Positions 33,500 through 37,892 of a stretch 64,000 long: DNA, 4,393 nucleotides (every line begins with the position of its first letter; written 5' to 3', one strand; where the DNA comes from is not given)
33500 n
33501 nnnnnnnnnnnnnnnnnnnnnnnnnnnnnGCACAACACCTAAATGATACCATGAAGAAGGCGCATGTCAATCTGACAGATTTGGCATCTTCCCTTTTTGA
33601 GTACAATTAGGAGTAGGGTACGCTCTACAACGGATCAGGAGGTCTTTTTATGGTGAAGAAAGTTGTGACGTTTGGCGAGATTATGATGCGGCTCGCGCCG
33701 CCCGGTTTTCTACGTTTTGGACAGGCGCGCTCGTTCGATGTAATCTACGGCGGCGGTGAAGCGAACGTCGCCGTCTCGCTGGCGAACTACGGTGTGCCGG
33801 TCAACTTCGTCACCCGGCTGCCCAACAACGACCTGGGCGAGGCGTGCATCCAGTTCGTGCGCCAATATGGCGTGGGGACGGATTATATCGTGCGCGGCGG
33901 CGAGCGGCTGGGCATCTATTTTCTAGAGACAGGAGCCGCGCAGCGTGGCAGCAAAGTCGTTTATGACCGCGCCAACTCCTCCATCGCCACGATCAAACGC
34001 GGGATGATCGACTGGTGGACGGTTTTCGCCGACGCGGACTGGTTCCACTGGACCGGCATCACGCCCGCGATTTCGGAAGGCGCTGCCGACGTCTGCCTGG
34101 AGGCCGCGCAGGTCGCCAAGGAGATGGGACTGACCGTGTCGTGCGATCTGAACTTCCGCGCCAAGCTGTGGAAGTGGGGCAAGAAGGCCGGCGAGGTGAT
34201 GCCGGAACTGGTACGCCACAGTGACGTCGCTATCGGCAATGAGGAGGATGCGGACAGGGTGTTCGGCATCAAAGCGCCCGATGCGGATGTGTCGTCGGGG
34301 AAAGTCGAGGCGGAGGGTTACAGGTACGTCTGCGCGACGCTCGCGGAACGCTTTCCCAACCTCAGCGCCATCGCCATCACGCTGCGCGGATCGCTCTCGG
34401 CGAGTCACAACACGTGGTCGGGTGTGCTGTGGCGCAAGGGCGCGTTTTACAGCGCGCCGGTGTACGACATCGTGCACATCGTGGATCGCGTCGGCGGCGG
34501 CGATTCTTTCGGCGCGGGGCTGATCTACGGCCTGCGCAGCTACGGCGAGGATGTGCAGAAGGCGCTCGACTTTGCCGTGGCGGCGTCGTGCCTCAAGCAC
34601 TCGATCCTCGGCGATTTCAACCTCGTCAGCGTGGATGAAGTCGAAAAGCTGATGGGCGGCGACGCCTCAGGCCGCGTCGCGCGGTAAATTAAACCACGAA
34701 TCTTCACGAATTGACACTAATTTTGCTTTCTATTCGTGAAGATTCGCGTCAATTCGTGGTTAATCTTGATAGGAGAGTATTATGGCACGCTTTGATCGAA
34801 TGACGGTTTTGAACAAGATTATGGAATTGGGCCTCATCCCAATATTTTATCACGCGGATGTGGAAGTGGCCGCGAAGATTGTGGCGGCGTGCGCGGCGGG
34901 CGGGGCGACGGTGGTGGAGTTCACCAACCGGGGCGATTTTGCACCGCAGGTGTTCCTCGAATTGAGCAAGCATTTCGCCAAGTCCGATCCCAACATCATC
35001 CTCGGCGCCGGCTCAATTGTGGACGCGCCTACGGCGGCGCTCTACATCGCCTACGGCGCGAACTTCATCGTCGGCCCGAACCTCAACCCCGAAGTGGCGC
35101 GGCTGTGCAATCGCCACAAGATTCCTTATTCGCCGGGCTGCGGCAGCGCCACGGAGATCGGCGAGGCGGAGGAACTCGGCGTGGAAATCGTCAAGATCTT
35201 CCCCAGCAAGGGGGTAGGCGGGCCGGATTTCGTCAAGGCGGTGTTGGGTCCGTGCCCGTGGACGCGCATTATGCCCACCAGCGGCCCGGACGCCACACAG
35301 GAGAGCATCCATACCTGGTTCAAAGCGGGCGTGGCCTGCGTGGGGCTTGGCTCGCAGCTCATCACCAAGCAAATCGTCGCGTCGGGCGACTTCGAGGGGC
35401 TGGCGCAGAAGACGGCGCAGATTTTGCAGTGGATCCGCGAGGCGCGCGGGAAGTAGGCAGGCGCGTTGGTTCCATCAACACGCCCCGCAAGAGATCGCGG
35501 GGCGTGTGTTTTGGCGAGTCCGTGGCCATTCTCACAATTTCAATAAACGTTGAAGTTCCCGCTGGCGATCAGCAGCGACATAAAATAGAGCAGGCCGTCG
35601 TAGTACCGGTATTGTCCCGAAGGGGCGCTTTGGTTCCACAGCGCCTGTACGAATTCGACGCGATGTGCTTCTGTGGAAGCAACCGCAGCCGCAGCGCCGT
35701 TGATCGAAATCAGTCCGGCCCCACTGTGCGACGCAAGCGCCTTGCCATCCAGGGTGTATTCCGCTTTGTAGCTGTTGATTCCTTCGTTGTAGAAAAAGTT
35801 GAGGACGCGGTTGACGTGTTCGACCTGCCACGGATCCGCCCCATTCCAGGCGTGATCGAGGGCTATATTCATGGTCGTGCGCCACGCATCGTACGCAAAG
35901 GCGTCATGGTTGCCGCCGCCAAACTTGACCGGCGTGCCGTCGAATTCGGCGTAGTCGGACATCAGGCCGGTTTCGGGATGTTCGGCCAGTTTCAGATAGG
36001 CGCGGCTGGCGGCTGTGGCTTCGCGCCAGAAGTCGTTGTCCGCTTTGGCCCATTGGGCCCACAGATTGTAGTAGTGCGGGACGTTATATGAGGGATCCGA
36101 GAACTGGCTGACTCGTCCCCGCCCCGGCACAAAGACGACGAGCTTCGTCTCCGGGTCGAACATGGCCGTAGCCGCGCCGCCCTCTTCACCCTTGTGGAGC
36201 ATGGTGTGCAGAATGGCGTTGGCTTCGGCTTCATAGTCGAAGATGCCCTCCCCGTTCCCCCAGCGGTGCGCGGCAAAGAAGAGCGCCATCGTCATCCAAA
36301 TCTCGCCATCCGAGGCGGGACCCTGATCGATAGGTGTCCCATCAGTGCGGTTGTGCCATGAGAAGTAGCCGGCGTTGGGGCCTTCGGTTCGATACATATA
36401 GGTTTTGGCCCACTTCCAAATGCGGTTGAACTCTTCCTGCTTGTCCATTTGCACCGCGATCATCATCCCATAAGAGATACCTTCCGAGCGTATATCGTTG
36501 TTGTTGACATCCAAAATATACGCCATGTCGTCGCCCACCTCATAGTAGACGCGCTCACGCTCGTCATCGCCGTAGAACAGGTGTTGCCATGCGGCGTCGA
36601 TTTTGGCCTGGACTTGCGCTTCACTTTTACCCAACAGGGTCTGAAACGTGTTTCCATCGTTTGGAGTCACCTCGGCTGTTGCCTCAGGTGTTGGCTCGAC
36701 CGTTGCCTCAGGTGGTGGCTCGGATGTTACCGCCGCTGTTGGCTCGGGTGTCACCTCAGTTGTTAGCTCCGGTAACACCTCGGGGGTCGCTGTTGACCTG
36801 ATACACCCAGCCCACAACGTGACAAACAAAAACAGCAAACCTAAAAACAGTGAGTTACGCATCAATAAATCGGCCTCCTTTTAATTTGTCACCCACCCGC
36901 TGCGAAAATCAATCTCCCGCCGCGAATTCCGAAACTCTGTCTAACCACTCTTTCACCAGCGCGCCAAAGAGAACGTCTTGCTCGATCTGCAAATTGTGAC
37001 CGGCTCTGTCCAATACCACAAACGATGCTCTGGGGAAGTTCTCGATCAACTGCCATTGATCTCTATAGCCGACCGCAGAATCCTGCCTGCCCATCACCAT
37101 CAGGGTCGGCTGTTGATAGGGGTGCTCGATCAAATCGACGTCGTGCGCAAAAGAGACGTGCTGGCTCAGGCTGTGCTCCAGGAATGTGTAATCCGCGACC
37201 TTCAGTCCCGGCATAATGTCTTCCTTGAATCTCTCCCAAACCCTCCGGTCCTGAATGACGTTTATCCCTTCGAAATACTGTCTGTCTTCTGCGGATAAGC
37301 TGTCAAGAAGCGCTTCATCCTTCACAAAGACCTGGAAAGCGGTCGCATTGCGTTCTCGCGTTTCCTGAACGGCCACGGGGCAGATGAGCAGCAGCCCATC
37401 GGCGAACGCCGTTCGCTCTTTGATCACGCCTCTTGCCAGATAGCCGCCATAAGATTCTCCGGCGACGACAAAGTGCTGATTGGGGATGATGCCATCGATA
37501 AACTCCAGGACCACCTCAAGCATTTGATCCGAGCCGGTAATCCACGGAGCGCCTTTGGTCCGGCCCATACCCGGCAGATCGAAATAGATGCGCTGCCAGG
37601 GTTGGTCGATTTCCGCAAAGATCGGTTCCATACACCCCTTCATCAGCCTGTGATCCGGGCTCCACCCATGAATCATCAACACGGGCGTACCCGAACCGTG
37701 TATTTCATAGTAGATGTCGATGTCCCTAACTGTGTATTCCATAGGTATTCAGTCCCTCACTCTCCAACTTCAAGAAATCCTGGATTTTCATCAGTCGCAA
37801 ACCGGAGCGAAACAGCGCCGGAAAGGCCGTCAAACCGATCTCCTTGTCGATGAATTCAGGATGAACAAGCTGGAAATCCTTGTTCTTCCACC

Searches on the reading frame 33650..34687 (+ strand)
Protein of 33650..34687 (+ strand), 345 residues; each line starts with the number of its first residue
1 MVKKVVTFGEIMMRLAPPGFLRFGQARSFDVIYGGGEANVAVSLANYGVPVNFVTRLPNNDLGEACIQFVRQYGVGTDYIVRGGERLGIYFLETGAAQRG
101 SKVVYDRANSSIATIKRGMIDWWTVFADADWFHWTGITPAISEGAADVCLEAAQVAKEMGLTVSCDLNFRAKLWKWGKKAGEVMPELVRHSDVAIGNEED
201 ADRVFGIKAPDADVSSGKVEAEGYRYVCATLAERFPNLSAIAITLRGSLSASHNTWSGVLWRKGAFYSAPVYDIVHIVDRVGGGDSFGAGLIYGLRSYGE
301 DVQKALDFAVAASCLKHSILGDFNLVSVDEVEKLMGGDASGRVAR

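Call 26: search_protein_families(library=pfam, proteins=[window:33650-34687:+], max_evalue=0.001)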
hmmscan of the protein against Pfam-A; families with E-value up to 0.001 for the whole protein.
window:33650-34687:+ (345 aa): 1 family
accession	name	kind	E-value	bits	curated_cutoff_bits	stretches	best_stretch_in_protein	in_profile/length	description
PF00294.29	PfkB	-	1.4e-32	113.7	25.8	1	3-315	2-288/302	pfkB family carbohydrate kinase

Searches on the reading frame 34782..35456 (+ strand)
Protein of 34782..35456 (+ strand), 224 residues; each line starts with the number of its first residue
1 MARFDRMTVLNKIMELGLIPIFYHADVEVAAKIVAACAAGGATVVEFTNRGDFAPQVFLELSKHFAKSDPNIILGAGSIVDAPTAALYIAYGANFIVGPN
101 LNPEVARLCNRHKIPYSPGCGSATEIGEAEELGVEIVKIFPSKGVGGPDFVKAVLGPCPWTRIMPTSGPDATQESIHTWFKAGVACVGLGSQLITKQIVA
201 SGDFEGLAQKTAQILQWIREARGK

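Call 26: search_protein_families(library=pfam, proteins=[window:34782-35456:+], max_evalue=0.001)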
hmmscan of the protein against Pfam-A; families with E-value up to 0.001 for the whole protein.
window:34782-35456:+ (224 aa): 1 family
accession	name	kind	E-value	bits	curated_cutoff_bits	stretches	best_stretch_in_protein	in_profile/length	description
PF01081.25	Aldolase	-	8.8e-32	110.6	27.8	1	11-207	3-193/196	KDPG and KHG aldolase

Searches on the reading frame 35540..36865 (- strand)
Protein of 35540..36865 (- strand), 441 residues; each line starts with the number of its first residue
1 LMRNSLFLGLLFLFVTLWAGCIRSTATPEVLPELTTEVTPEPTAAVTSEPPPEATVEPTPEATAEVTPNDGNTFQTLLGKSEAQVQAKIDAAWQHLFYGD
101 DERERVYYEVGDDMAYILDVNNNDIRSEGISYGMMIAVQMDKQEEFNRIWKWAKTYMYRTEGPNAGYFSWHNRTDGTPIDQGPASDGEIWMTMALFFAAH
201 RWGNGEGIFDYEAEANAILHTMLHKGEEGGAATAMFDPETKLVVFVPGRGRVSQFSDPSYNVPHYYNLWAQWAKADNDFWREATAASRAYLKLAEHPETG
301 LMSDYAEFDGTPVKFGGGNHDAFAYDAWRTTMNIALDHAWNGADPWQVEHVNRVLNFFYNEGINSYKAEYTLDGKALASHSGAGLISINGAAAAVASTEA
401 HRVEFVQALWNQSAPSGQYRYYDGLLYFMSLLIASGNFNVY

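Call 27: search_protein_families(library=pfam, proteins=[window:35540-36865:-], max_evalue=0.001)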
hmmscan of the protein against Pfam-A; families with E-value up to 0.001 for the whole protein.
window:35540-36865:- (441 aa): 1 family
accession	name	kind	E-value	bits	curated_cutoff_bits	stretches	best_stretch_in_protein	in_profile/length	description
PF01270.23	Glyco_hydro_8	-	5.4e-25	88.6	24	1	122-433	49-338/341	Glycosyl hydrolases family 8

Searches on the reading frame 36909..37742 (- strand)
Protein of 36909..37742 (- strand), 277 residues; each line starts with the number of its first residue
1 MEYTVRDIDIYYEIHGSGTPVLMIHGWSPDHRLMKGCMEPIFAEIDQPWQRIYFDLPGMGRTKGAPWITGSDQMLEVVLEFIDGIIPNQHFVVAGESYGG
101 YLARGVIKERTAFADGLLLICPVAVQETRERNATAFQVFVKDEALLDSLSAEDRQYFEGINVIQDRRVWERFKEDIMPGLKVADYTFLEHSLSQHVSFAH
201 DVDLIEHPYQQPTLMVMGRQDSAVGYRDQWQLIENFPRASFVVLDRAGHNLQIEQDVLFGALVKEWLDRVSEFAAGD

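Call 27: search_protein_families(library=pfam, proteins=[window:36909-37742:-], max_evalue=0.001)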
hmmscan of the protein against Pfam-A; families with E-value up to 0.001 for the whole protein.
window:36909-37742:- (277 aa): 4 families
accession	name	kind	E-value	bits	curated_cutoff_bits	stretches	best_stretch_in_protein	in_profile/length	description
PF00561.26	Abhydrolase_1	-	1.1e-12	48.6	25.8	1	20-254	2-243/245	alpha/beta hydrolase fold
PF12697.13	Abhydrolase_6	-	2.3e-12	48.5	26.3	1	21-255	1-210/217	Alpha/beta hydrolase family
PF12146.15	Hydrolase_4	-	5.4e-11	42.7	27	1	51-256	34-239/239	Serine aminopeptidase, S33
PF08386.16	Abhydrolase_4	-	0.00073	20.1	21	0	202-256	26-80/103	TAP-like protein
